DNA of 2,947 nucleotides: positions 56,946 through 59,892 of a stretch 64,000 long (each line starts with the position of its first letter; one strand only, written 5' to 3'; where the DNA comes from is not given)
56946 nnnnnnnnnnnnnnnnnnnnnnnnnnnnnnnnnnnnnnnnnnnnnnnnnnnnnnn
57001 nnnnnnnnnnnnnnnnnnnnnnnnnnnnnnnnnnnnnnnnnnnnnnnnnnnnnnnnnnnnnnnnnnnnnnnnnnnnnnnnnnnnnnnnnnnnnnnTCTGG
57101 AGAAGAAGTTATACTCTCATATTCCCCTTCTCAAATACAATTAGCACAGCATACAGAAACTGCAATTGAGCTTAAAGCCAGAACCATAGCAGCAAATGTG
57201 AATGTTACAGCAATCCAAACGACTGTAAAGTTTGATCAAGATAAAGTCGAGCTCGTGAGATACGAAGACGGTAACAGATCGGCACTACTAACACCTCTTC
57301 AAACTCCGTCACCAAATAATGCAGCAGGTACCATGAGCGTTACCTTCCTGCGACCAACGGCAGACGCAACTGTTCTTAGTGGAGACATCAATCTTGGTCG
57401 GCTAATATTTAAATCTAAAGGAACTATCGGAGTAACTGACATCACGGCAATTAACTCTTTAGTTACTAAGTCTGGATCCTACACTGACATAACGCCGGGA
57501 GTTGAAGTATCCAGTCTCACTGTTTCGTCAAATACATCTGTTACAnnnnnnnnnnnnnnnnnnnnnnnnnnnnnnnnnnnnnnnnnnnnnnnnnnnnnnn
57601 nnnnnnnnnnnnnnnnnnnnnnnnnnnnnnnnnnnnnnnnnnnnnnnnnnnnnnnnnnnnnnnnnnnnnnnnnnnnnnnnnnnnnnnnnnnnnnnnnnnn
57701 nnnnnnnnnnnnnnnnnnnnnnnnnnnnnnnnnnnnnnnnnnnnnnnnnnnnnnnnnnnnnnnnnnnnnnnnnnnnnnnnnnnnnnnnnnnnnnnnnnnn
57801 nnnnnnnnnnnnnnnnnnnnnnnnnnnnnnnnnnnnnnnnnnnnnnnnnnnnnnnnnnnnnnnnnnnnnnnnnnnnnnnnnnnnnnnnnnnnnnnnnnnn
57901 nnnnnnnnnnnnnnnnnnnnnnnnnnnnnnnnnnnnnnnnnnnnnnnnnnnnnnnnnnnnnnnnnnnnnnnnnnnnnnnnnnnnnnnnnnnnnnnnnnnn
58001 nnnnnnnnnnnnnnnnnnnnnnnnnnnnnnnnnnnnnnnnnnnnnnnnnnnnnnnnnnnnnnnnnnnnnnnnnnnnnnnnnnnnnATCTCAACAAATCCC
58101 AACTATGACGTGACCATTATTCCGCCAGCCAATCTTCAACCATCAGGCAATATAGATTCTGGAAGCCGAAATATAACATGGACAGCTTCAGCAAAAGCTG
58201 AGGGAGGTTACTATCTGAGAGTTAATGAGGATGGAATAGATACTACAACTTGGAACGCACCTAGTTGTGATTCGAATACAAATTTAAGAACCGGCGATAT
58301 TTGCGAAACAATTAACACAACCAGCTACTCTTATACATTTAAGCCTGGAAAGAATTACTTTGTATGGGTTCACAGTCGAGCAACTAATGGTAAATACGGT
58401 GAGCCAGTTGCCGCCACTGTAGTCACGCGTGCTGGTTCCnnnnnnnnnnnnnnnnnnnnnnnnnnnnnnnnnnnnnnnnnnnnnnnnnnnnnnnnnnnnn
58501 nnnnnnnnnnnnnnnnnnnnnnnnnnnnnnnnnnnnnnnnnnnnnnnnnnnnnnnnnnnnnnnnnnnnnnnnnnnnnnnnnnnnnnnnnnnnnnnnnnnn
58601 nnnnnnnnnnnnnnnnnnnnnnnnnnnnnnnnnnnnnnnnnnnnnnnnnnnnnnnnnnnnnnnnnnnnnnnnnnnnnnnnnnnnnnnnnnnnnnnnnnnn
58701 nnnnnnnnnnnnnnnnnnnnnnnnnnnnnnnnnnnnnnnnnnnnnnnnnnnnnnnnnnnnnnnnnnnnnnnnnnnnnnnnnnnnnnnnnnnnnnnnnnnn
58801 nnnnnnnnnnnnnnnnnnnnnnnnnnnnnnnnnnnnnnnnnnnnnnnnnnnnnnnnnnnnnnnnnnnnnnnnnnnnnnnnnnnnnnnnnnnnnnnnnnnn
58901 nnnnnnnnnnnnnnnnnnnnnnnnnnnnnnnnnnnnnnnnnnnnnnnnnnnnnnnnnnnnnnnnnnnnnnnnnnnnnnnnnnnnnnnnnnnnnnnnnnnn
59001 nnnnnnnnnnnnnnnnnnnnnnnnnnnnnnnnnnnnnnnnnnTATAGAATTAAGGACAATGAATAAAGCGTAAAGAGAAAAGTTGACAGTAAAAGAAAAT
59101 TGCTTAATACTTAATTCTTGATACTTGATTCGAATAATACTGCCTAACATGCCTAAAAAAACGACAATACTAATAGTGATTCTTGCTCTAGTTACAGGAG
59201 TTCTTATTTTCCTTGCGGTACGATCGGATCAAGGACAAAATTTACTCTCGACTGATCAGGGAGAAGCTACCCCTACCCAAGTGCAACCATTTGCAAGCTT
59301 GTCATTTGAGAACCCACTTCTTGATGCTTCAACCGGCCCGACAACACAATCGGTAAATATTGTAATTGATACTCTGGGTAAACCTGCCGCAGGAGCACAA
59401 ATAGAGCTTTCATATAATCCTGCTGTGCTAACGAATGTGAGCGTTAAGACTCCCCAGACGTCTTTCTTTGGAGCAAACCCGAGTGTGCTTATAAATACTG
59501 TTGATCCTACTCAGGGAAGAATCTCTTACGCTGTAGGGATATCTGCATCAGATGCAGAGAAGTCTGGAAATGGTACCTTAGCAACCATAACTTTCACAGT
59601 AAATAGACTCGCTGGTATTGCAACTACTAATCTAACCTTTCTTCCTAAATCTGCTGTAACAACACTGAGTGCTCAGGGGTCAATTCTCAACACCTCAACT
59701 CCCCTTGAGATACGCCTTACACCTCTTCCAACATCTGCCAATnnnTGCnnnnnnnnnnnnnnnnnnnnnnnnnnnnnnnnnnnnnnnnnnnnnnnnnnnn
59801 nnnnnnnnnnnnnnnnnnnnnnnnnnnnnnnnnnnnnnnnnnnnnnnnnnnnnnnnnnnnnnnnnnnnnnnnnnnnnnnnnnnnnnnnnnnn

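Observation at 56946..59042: Single protein combining TM anchor, cohesin-like, Cys-rich, PKD, FN3-like and dockerin modules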

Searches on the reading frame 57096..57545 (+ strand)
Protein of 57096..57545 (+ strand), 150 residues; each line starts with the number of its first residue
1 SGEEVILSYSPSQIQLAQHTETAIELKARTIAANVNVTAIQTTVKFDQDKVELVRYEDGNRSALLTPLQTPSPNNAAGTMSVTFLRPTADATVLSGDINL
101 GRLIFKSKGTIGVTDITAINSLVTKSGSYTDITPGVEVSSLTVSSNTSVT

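Call 59: search_solved_structures(query=window:57096-57545:+, max_evalue=10)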
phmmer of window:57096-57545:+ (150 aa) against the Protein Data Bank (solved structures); distinct sequences matched with E-value up to 10: 0.

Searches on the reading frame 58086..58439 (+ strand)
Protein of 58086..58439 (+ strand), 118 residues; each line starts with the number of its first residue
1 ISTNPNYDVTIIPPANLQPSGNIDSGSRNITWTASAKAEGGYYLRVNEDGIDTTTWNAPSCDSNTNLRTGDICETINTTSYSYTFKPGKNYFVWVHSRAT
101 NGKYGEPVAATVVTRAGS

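Call 72: search_solved_structures(query=A6, max_evalue=10)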
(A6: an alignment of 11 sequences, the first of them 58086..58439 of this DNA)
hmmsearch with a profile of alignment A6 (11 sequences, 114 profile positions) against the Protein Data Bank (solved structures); distinct sequences matched with E-value up to 10: 9.
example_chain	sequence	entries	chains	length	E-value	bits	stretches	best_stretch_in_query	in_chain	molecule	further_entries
9e7m_Ja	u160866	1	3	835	0.064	16.3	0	81-103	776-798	Tip attachment protein J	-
8iyk_J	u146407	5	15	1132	0.12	15.4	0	82-103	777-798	Tip attachment protein J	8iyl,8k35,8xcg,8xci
4pbx_A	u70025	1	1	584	0.33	14.1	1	71-112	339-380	Receptor-type tyrosine-protein phosphatase S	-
2dkm_A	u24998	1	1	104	0.64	13.1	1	19-47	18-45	Collagen alpha-1(XX) chain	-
6rhh_A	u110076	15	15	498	0.97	12.5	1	71-100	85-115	Laccase 2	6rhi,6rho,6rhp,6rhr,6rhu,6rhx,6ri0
5mej_A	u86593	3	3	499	0.98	12.5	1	71-100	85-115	Laccase 2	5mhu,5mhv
5mew_A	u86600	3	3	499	0.98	12.5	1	71-100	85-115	Laccase 2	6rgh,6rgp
5e9n_A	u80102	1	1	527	1.2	12.2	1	71-100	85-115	Laccase 2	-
6zck_B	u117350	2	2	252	3.1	10.9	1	55-88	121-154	Capsid protein VP2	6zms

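Call 73: search_protein_families(library=pfam, alignment_id=A6, max_evalue=1)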
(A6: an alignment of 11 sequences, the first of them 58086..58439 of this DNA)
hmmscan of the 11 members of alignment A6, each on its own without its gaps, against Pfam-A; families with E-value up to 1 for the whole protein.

A. member 1, window:58086-58439:+ (118 aa): 1 family
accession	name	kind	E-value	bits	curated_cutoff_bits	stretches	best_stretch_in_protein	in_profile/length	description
PF00041.27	fn3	-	8.9e-05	23.1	25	1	13-108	2-81/84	Fibronectin type III domain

B. families by the number of members that match (of 11 scanned): 9 families
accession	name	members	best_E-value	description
PF00041.27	fn3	8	8.9e-05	Fibronectin type III domain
PF17883.6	MBG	1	0.0044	MBG domain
PF10898.13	DUF2716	1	0.021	Protein of unknown function (DUF2716)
PF18540.6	DUF5626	1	0.026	Domain of unknown function (DUF5626)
PF07732.21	Cu-oxidase_3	1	0.065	Multicopper oxidase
PF25059.1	FN3_DSCAM-DSCAML_C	1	0.078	DSCAM/DSCAML C-terminal Fn3-like domain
PF14200.12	RicinB_lectin_2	1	0.085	Ricin-type beta-trefoil lectin domain-like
PF23832.1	DUF7202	1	0.16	Domain of unknown function (DUF7202)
PF23922.1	DUF7261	1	0.25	Family of unknown function (DUF7261)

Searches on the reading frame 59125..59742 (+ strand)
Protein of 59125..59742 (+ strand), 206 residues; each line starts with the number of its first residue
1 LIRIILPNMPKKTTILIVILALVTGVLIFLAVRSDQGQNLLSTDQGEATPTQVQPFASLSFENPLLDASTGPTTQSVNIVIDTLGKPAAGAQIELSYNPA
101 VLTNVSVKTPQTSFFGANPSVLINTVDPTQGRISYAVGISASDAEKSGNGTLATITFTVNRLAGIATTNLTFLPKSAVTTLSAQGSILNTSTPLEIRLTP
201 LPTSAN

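Call 3: search_protein_families(library=pfam, proteins=[window:59125-59742:+], max_evalue=1)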
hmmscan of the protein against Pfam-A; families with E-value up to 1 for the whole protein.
window:59125-59742:+ (206 aa): 1 family
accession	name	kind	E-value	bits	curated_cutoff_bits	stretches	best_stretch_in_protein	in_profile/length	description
PF00963.24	Cohesin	-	6.5e-09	36.5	24.1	1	76-189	17-130/139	Cohesin domain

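Call 4: search_protein_families(library=ncbifam, proteins=[window:59125-59742:+], max_evalue=1)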
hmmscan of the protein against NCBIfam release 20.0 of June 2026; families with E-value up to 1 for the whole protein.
window:59125-59742:+ (206 aa): 0 families

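Call 58: search_solved_structures(query=A3, max_evalue=10)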
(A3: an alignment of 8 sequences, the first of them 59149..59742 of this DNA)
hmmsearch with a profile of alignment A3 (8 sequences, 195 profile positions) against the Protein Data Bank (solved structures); distinct sequences matched with E-value up to 10: 11.
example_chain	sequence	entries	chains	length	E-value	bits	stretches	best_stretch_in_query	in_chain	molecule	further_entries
3l8q_A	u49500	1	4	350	0.11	15.5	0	77-101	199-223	Cellulosomal scaffoldin adaptor protein B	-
1aoh_A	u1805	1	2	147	0.22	14.5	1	57-156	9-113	Cellulosomal-scaffolding protein A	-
3kcp_A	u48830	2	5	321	0.33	14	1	65-147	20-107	Cellulosomal-scaffolding protein A | Cellulosome anchoring protein cohesin region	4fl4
1zv9_A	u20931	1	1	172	0.83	12.6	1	61-99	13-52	Cellulosomal scaffoldin adaptor protein B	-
3bwz_A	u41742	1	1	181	0.85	12.6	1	60-99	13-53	Cellulosomal scaffoldin adaptor protein B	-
1qzn_A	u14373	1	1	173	0.87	12.6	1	60-99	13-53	cellulosomal scaffoldin adaptor protein B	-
3f2l_A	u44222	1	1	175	0.93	12.5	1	60-99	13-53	Cellulosomal scaffoldin adaptor protein B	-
2bm3_A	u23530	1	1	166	1.1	12.2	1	67-154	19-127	SCAFFOLDING DOCKERIN BINDING PROTEIN A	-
5m0y_A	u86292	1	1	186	1.5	11.8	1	67-132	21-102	Cellulosome anchoring protein cohesin region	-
3kcp_B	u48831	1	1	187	1.5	11.8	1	67-132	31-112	Cellulosome anchoring protein, cohesin region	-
2b59_A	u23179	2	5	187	1.5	11.8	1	67-132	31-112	COG1196: Chromosome segregation ATPases | Scaffolding dockerin binding protein A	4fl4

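Call 66: find_related_loci(query=A5, collection=metagenome_contigs, flank=5000)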
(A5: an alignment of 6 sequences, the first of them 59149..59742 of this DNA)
Query A5 (198 aa) in metagenome_contigs; peptide patterns used: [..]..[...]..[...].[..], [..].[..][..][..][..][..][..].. (x = any residue, [..] = any of these).
403 stretches matched a pattern; 28 encode a relative of the query (tblastn E <= 1e-3); 28 distinct loci.
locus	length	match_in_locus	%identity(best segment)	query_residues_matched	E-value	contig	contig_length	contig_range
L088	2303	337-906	60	1-188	5e-67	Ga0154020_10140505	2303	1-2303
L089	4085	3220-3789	59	1-188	9e-65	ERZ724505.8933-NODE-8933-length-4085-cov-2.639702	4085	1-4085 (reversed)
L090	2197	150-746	55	1-197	4e-53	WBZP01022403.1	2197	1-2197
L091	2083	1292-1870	46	1-191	3e-37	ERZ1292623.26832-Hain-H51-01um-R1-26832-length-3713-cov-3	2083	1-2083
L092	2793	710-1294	39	3-190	4e-35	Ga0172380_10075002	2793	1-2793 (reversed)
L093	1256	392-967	40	1-190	1e-30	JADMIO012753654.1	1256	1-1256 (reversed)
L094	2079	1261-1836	38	1-188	9e-28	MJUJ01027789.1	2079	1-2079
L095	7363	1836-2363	42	2-184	2e-24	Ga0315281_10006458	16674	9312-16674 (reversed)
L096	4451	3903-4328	38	49-190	3e-22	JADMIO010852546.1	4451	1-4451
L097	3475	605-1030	38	49-190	3e-22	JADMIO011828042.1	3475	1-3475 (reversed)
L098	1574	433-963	36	1-184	5e-22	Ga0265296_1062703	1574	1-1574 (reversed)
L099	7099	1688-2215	35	1-184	8e-22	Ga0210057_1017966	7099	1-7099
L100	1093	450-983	34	4-189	8e-20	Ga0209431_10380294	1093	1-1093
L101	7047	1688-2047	42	68-191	1e-18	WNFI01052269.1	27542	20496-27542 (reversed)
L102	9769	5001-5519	36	4-191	2e-18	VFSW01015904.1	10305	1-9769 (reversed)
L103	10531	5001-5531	39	1-184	3e-18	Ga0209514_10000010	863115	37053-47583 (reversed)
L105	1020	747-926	42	82-147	5e-8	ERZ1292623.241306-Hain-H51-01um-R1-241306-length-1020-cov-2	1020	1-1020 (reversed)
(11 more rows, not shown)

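Call 97: search_protein_families(library=pfam, proteins=[L096:3-1142:+, L096:1174-3777:+, L089:617-1687:+, L103:1868-4813:+, L095:82-1713:+, L102:3156-4973:+], max_evalue=0.01)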
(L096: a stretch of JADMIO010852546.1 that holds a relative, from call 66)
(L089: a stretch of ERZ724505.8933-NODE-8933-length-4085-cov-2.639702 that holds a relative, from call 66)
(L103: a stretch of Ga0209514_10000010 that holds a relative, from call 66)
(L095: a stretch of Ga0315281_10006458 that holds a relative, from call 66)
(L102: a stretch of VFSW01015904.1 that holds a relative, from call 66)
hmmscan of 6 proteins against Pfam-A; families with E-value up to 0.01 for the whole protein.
L096:3-1142:+ (380 aa): 1 family
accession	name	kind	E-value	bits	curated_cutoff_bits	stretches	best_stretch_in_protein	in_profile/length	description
PF00082.27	Peptidase_S8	-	3.1e-44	151.9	21.8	2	34-166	2-148/288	Subtilase family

L096:1174-3777:+ (868 aa): 3 families
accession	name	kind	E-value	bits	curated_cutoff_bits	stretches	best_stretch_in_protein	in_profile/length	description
PF17210.9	SdrD_B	-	4.1e-08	33.9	29.7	1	556-635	5-79/112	SdrD B-like domain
PF00404.24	Dockerin_1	-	1e-05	26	22.9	1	808-860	2-54/57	Dockerin type I domain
PF07495.19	Y_Y_Y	-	0.0026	18.1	26.6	0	753-778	22-46/65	Y_Y_Y domain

L089:617-1687:+ (357 aa): 0 families

L103:1868-4813:+ (982 aa): 1 family
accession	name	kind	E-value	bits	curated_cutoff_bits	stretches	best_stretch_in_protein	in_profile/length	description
PF14505.12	DUF4438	-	0.0052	16.9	24.9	0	784-840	5-62/135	Domain of unknown function (DUF4438), N-terminal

L095:82-1713:+ (544 aa): 0 families

L102:3156-4973:+ (606 aa): 1 family
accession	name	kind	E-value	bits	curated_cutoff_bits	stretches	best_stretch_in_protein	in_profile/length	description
PF13620.12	CarboxypepD_reg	-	0.001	19.8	32.3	1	470-539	7-77/82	Carboxypeptidase regulatory-like domain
